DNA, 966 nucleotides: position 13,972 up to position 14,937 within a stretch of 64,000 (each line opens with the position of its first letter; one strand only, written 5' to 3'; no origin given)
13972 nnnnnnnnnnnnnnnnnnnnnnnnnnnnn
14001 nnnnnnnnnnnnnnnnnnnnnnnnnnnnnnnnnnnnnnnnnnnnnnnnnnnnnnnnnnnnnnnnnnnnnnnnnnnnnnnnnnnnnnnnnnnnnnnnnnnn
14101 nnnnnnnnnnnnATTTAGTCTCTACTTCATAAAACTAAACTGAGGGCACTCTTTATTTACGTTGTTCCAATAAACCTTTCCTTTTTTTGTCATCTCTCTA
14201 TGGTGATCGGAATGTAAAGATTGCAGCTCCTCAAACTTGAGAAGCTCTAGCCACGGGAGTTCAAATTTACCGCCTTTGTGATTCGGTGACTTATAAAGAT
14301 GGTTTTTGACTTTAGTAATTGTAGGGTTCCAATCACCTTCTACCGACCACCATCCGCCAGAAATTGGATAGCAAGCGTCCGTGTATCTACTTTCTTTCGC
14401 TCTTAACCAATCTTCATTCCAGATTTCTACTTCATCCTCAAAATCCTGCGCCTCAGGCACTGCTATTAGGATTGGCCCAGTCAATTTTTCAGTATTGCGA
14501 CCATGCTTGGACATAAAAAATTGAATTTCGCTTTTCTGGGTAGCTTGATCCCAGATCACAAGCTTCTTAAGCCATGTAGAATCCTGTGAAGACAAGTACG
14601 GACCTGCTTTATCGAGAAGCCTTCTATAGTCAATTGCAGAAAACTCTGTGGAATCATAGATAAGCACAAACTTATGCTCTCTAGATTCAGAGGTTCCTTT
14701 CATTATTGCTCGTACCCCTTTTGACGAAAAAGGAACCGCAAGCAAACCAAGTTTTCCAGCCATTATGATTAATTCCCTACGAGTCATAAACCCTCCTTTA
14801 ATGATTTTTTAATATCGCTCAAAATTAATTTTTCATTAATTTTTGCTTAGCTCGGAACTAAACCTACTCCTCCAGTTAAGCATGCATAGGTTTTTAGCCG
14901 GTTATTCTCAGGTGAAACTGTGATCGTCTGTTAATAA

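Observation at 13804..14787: HigA-family antidote gene paired with a 221-aa Tat-signal protein instead of a RelE/HigB killer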

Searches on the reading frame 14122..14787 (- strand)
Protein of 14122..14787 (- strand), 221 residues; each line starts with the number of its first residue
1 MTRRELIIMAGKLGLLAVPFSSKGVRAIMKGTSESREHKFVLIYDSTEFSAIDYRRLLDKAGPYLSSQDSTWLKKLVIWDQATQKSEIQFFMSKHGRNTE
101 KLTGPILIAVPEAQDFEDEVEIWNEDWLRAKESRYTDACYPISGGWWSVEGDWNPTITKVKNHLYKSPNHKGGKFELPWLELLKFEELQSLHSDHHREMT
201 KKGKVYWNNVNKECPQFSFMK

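Call 3: search_protein_families(library=pfam, proteins=[window:14122-14787:-], max_evalue=1)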
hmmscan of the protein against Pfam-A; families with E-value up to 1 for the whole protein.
window:14122-14787:- (221 aa): 0 families

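Call 4: search_protein_families(library=ncbifam, proteins=[window:14122-14787:-], max_evalue=1)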
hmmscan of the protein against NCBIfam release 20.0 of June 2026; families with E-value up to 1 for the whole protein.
window:14122-14787:- (221 aa): 0 families

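Call 5: find_homologous_proteins(query=window:14122-14787:-)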
Query window:14122-14787:- (221 aa): 31 proteins with E <= 0.001 among 76 candidates.
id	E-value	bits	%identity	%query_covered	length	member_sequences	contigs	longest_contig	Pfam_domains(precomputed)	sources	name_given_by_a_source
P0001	2.8e-130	451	87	100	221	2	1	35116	-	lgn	-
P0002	4.8e-84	299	59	98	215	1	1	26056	-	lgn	-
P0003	1.6e-79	285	59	97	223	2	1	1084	-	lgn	-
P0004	1.4e-68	249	51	98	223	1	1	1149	-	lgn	-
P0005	7.6e-68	246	52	97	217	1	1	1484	-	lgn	-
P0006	2.6e-67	245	56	91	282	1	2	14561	-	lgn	-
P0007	4.0e-62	228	50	97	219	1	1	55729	-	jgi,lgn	-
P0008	2.4e-61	225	50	97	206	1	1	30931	-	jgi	-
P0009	3.9e-61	225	50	93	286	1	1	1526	-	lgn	-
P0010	1.5e-60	223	55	84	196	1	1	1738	-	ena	-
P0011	6.1e-60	221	52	98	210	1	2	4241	-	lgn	-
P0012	1.7e-59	219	48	97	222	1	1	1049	-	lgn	-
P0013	4.2e-59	218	49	97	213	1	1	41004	-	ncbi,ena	-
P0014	4.2e-54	202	51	81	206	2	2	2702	-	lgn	-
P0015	1.2e-53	200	47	97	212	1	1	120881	-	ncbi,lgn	-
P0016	1.6e-53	200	47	97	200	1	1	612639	-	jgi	-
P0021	2.1e-48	183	47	98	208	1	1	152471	-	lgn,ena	-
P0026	1.0e-42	164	40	98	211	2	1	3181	-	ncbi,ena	-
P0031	1.9e-27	114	55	42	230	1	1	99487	-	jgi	jgi:hypothetical protein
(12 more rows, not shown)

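Call 6: search_solved_structures(query=window:14122-14787:-, max_evalue=10)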
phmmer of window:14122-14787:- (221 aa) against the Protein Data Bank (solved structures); distinct sequences matched with E-value up to 10: 1.
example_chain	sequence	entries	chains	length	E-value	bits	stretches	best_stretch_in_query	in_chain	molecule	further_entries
9h04_A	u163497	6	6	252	0.11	15.3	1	136-189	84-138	Methyltransferase domain-containing protein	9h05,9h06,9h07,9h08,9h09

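Call 7: find_encoding_contigs(protein=P0001, flank=6000, max_places=3)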
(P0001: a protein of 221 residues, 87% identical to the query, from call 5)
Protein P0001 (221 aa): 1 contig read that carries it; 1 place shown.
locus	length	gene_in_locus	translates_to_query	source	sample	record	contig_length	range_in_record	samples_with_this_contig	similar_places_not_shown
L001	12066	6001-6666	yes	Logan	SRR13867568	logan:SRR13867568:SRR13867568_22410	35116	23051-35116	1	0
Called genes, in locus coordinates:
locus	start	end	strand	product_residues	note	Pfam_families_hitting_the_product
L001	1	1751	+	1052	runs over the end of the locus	PF00873:ACR_tran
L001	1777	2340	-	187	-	-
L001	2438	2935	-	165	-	PF01475:FUR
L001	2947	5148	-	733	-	PF00122:E1-E2_ATPase, PF00702:Hydrolase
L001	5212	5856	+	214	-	-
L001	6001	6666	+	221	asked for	-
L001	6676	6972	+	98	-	PF21716:dnstrm_HI1420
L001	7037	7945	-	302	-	-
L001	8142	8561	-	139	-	-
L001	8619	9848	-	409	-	PF00672:HAMP (weak), PF00512:HisKA, PF02518:HATPase_c, PF14501:HATPase_c_5 (weak)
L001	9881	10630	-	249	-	PF00072:Response_reg, PF00486:Trans_reg_C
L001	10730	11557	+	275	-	-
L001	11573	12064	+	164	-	?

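Call 8: find_encoding_contigs(protein=P0002, flank=6000, max_places=3)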
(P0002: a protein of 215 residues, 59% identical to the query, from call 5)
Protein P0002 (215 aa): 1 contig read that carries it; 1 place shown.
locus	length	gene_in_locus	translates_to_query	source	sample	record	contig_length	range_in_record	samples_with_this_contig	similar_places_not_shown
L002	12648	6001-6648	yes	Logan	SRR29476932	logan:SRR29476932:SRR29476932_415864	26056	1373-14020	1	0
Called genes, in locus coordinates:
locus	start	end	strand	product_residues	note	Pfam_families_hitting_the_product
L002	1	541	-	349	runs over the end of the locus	-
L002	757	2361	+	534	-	-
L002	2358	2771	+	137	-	-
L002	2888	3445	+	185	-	-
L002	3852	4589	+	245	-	-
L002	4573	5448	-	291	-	-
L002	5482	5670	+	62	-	-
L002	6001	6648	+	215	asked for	-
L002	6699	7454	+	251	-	PF00089:Trypsin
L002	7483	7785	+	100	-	PF21716:dnstrm_HI1420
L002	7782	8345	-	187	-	-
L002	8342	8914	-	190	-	PF04542:Sigma70_r2, PF04545:Sigma70_r4, PF08281:Sigma70_r4_2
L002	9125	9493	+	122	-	-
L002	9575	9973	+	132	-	-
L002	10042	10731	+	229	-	PF00072:Response_reg, PF00486:Trans_reg_C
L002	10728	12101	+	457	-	PF00672:HAMP (weak), PF00512:HisKA, PF02518:HATPase_c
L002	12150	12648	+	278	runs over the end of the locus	-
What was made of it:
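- In L002 a trypsin gene separates the two genes (call 8).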

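Call 9: find_encoding_contigs(protein=P0007, flank=6000, max_places=3)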
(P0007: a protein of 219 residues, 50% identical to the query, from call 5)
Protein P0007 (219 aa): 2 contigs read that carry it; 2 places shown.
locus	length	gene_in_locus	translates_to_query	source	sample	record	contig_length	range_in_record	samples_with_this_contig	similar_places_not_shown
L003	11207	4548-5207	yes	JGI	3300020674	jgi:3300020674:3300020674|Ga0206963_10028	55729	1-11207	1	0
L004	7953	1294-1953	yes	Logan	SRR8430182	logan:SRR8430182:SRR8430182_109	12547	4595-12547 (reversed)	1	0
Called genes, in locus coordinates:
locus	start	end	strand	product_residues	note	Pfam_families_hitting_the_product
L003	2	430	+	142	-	?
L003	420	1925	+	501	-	PF04069:OpuAC, PF00528:BPD_transp_1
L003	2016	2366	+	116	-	-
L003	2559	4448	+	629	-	-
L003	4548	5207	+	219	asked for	-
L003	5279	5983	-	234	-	PF00089:Trypsin, PF13365:Trypsin_2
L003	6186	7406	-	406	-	PF00072:Response_reg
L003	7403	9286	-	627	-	PF02518:HATPase_c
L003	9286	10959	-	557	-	PF00155:Aminotran_1_2, PF01053:Cys_Met_Meta_PP (faint)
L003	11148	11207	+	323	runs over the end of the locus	PF00487:FA_desaturase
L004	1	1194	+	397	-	?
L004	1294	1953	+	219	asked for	-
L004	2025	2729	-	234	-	PF00089:Trypsin, PF13365:Trypsin_2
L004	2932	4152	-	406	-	PF00072:Response_reg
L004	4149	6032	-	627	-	PF02518:HATPase_c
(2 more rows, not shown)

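Call 14: find_related_loci(query=A1, collection=genome_contigs, flank=6000)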
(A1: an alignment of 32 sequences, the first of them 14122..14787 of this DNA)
Query A1 (221 aa) in genome_contigs; peptide patterns used: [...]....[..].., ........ (x = any residue, [..] = any of these).
84 stretches matched a pattern; 4 encode a relative of the query (tblastn E <= 1e-3); 4 distinct loci.
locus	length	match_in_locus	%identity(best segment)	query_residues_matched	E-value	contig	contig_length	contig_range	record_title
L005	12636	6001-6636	49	1-215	1e-66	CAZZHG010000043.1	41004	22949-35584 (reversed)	MAG TPA_asm: uncultured Pseudobdellovibrionaceae bacterium isolate SRP150892_co2_490 genome assembly, contig: NODE_1100_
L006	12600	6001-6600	46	5-215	8e-52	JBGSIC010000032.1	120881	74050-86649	MAG: Bdellovibrionota bacterium isolate JTS-AC12 k141_622249, whole genome shotgun sequence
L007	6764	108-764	38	1-216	2e-45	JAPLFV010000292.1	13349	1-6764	MAG: Proteobacteria bacterium isolate LacPavin_0818_WC50_MAG_42_9 LacPavin_0818_WC50_scaffold_185178, whole genome shotg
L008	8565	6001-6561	35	42-215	4e-31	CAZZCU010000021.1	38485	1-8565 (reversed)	MAG TPA_asm: uncultured Oligoflexales bacterium isolate SRP344714_co1_131 genome assembly, contig: NODE_2156_length_3848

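Call 15: find_encoding_contigs(protein=P0016, flank=6000, max_places=2)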
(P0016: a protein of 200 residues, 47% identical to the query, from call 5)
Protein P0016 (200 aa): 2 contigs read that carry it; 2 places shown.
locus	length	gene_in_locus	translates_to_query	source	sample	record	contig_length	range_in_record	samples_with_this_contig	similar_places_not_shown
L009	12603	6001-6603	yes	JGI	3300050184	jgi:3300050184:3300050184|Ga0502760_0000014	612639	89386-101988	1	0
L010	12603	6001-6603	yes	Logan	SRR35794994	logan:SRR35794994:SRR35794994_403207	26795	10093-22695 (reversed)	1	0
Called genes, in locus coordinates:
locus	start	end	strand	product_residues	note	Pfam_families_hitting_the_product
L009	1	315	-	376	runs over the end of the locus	PF03372:Exo_endo_phos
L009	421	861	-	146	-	-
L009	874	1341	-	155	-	PF18894:PhageMetallopep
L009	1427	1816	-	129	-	PF14248:DUF4345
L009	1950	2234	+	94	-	-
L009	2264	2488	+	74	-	-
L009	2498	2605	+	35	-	-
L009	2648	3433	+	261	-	PF00583:Acetyltransf_1, PF13527:Acetyltransf_9, PF13673:Acetyltransf_10 (weak), PF13508:Acetyltransf_7, PF08445:FR47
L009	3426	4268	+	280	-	PF00892:EamA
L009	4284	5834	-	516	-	PF00270:DEAD, PF00271:Helicase_C, PF16124:RecQ_Zn_bind, PF00570:HRDC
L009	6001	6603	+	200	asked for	-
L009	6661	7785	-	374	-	-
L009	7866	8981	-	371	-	PF00266:Aminotran_5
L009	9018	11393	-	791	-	-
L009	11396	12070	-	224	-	PF07963:N_methyl (weak)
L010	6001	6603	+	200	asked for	-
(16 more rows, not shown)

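Call 16: find_encoding_contigs(protein=P0021, flank=6000, max_places=2)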
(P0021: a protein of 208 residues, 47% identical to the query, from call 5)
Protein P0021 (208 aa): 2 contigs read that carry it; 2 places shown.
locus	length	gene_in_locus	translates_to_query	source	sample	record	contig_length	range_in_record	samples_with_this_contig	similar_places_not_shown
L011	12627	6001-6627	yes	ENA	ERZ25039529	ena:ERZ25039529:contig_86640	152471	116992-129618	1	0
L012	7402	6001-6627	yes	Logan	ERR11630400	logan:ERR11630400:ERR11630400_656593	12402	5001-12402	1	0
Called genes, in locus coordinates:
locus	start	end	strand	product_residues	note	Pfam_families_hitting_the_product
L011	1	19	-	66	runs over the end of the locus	-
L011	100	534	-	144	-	-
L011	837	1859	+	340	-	-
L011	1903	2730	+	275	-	PF01555:N6_N4_Mtase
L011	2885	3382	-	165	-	-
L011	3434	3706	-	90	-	-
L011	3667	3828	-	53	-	-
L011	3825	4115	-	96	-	-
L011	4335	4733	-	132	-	-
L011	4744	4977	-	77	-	-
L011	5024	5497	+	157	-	-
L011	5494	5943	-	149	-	-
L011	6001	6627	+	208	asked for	-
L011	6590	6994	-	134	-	-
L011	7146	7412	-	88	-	-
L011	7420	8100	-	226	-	-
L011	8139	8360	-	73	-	-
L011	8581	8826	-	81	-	-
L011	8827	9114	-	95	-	PF22253:DUF6948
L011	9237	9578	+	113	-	-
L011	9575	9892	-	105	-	-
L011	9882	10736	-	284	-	PF02272:DHHA1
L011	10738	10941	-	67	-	-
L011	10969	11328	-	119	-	-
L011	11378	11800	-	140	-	-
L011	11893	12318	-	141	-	-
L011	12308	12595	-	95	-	-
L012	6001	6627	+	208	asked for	-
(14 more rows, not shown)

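Call 17: find_encoding_contigs(protein=P0008, flank=6000, max_places=2)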
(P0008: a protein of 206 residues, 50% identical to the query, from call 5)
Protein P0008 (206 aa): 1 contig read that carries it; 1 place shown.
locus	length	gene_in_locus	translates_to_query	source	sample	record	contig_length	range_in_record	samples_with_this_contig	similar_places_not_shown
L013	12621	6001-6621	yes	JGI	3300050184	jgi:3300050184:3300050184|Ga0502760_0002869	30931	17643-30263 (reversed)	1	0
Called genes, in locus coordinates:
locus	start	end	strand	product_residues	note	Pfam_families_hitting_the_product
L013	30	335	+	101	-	-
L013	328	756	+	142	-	PF07332:Phage_holin_3_6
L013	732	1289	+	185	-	-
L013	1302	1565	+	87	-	PF05532:CsbD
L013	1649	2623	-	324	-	PF01008:IF-2B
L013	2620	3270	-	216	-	PF00596:Aldolase_II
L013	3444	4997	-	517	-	PF00270:DEAD, PF22590:Cas3-like_C_2 (faint), PF00271:Helicase_C, PF16124:RecQ_Zn_bind, PF00570:HRDC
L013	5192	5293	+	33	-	-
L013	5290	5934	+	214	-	PF13649:Methyltransf_25 (weak), PF13847:Methyltransf_31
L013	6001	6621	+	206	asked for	-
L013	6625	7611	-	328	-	PF00478:IMPDH, PF03060:NMO, PF01070:FMN_dh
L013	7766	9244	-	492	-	PF00989:PAS (faint), PF08448:PAS_4 (weak), PF12860:PAS_7 (faint), PF13188:PAS_8 (faint), PF13426:PAS_9 (weak), PF00512:HisKA, PF02518:HATPase_c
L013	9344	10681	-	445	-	PF00691:OmpA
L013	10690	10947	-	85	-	-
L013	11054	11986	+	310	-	PF00126:HTH_1, PF03466:LysR_substrate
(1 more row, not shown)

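Call 18: find_encoding_contigs(protein=P0031, flank=6000, max_places=2)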
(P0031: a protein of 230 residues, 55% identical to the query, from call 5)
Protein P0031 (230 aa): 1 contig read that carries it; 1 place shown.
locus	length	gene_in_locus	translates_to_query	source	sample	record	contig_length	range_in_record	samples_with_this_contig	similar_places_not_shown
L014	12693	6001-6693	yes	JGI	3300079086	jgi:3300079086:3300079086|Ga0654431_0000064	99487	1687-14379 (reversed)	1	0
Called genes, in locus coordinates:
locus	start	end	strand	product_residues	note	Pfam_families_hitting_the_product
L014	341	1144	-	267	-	PF00483:NTP_transferase, PF12804:NTP_transf_3 (weak)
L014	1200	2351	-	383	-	PF01636:APH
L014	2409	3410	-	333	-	PF00781:DAGK_cat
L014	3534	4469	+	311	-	PF00140:Sigma70_r1_2, PF04542:Sigma70_r2, PF04545:Sigma70_r4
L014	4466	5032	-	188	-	-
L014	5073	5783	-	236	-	-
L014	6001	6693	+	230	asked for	-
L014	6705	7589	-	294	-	PF01430:HSP33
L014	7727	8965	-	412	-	PF13173:AAA_14, PF13635:DUF4143 (weak)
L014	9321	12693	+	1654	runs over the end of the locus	PF16656:Pur_ac_phosph_N (faint), PF00041:fn3 (weak), PF19433:NDNF_C (faint)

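Call 20: predict_structure(alignment_id=A1)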
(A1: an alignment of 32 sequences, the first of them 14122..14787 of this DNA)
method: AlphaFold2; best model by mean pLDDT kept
length: 221 residues; sequences in the alignment: 32
mean_pLDDT: 85.1   pTM: 0.76
mean pLDDT of the five models: 85.1, 85.1, 84.5, 83.9, 83.6
residues with pLDDT >= 90: 134; 70-90: 46; 50-70: 31; < 50: 10
segments of 3 or more residues with pLDDT < 50: 31-34, 218-221
pLDDT, mean of each block of 10 residues (from residue 1): 79 60 52 63 90 86 93 96 96 95 94 81 93 81 94 97 89 85 95 93 93 71 35
secondary structure, 60 per line:
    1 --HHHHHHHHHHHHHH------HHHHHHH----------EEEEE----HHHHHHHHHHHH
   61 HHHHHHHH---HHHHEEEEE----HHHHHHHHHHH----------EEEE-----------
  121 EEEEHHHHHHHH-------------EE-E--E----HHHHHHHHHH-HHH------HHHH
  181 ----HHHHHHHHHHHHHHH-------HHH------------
elements in order: H3-16 H23-29 E40-44 H49-68 H72-75 E76-80 H85-95 E106-109 E121-124 H125-132 H157-166 H177-180 H185-199

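Call 22: search_protein_representatives(alignment_id=A1)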
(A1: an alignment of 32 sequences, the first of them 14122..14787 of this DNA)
Query: 32 sequences, 217 profile positions. Proteins with E-value up to 0.001 (for the whole library): 218; up to 1e-10: 63; up to 1e-30: 21. The best 150 are listed.
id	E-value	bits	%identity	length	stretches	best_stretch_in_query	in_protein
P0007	9.6e-85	300.1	-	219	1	1-213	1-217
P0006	2.4e-80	285.7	-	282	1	15-214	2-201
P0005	7.1e-80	284.2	-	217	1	1-215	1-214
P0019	1.8e-78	279.6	-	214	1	1-214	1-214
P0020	2.2e-76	272.8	-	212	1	1-214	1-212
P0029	3.3e-71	255.9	-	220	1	1-214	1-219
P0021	9.2e-71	254.4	-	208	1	1-215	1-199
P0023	1.9e-69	250.1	-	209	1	2-215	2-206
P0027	6.9e-69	248.3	-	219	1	1-214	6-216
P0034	1.1e-67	244.4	-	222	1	1-214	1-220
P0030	2.8e-66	239.8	-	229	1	2-215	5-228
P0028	1.2e-65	237.7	-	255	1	3-215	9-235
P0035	1.1e-63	231.3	-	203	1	1-214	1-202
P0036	2.0e-58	214.1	-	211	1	1-214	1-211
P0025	2.5e-55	204.0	-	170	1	1-170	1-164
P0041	2.6e-37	145.1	-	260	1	35-214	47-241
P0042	3.9e-36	141.2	-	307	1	38-211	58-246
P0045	2.1e-19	86.5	-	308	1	68-211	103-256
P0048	2.5e-18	83.0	-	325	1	74-208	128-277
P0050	5.6e-17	78.6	-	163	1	132-197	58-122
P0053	7.4e-16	74.9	-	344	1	40-210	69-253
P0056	2.2e-15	73.4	-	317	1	92-208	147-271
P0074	1.2e-12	64.4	-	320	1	134-197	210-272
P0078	1.2e-11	61.2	-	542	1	132-201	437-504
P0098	1.8e-09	54.1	-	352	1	115-199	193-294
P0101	4.0e-09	52.9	-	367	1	31-195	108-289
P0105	1.6e-08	51.0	-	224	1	99-199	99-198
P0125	1.3e-07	47.9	-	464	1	135-202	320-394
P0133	4.5e-07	46.2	-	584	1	142-195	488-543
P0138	9.0e-07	45.3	-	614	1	130-196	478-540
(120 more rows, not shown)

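Call 23: search_protein_families(library=pfam, proteins=[P0041, P0042, P0045, P0048, P0053, P0078, P0133, P0138, P0125, P0101], max_evalue=0.1)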
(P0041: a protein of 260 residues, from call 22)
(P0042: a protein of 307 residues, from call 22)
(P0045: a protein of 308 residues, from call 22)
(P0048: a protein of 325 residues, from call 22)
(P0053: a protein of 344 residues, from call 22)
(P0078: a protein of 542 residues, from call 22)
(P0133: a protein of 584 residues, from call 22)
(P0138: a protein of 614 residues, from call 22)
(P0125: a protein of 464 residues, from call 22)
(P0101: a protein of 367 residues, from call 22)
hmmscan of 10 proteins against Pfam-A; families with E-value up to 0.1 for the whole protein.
P0041 (260 aa): 1 family
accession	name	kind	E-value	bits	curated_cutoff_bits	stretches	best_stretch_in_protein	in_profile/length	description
PF20018.4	VMAP-M14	-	0.034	14.4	27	1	26-107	40-119/132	vWA-MoxR associated protein middle region (VMAP-M) 14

P0042 (307 aa): 0 families

P0045 (308 aa): 1 family
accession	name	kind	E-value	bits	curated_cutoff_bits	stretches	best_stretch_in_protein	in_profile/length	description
PF17650.6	RACo_linker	-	0.032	14.5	26.2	0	74-100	38-64/86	RACo linker region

P0048 (325 aa): 3 families
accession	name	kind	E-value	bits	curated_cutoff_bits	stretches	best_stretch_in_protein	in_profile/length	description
PF08534.16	Redoxin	-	0.003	17.8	26.6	0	80-116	26-62/148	Redoxin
PF21408.2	MTR4-like_stalk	-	0.04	14.6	24.2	0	32-66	17-55/64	Exosome RNA helicase MTR4-like, stalk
PF01519.22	DUF16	-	0.075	14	40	0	34-77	31-74/104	Protein of unknown function DUF16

P0053 (344 aa): 0 families

P0078 (542 aa): 3 families
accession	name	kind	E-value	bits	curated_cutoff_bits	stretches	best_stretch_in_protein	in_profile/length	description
PF01223.29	Endonuclease_NS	-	5.8e-10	39.6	23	1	68-228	21-191/223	DNA/RNA non-specific endonuclease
PF13930.12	Endonuclea_NS_2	-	0.00039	21.1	27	1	119-194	49-122/132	DNA/RNA non-specific endonuclease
PF00085.26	Thioredoxin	-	0.03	14.8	23.5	1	330-405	22-89/103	Thioredoxin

P0133 (584 aa): 1 family
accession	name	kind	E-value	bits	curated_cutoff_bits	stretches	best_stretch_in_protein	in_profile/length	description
PF13529.12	Peptidase_C39_2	-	0.0026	18.8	24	1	186-268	59-134/143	Peptidase_C39 like family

P0138 (614 aa): 1 family
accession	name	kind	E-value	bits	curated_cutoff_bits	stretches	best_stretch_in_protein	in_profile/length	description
PF13529.12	Peptidase_C39_2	-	0.052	14.6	24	1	206-263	85-134/143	Peptidase_C39 like family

P0125 (464 aa): 0 families

P0101 (367 aa): 0 families
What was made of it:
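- Remote relatives of the C-terminal module occur fused to an Endonuclease_NS domain, and two show weak, sub-threshold similarity to a Peptidase_C39-like domain (call 23).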

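Call 31: search_protein_families(library=pfam, alignment_id=A2, max_evalue=0.01)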
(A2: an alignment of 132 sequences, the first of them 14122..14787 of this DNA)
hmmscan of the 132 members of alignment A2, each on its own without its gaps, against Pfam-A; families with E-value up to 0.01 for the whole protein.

A. member 1, window:14122-14787:- (221 aa): 0 families

B. families by the number of members that match (of 132 scanned): 19 families
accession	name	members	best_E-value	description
PF13098.12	Thioredoxin_2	15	5.2e-08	Thioredoxin-like domain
PF00085.26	Thioredoxin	10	1.4e-10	Thioredoxin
PF13899.12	Thioredoxin_7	3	1.6e-05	Thioredoxin-like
PF00684.25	DnaJ_CXXCXGXG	3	0.00015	DnaJ central domain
PF13905.12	Thioredoxin_8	2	2.2e-06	Thioredoxin-like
PF05768.20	Glrx-like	2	0.00075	Glutaredoxin-like domain (DUF836)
PF15777.11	Anti-TRAP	2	0.0016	Tryptophan RNA-binding attenuator protein inhibitory protein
PF01223.29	Endonuclease_NS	1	5.8e-10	DNA/RNA non-specific endonuclease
PF03190.21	Thioredox_DsbH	1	3.5e-07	Protein of unknown function, DUF255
PF13930.12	Endonuclea_NS_2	1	0.00039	DNA/RNA non-specific endonuclease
PF09925.14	DUF2157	1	0.0023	Predicted membrane protein (DUF2157)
PF17302.8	DUF5351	1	0.0023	Family of unknown function (DUF5351)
PF13529.12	Peptidase_C39_2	1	0.0026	Peptidase_C39 like family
PF08534.16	Redoxin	1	0.003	Redoxin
PF04791.21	LMBR1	1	0.0043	LMBR1-like membrane protein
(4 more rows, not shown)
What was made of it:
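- On Thioredoxin superfamily: Remote homologues hit Pfam Thioredoxin models in the equivalent region (calls 23, 31).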
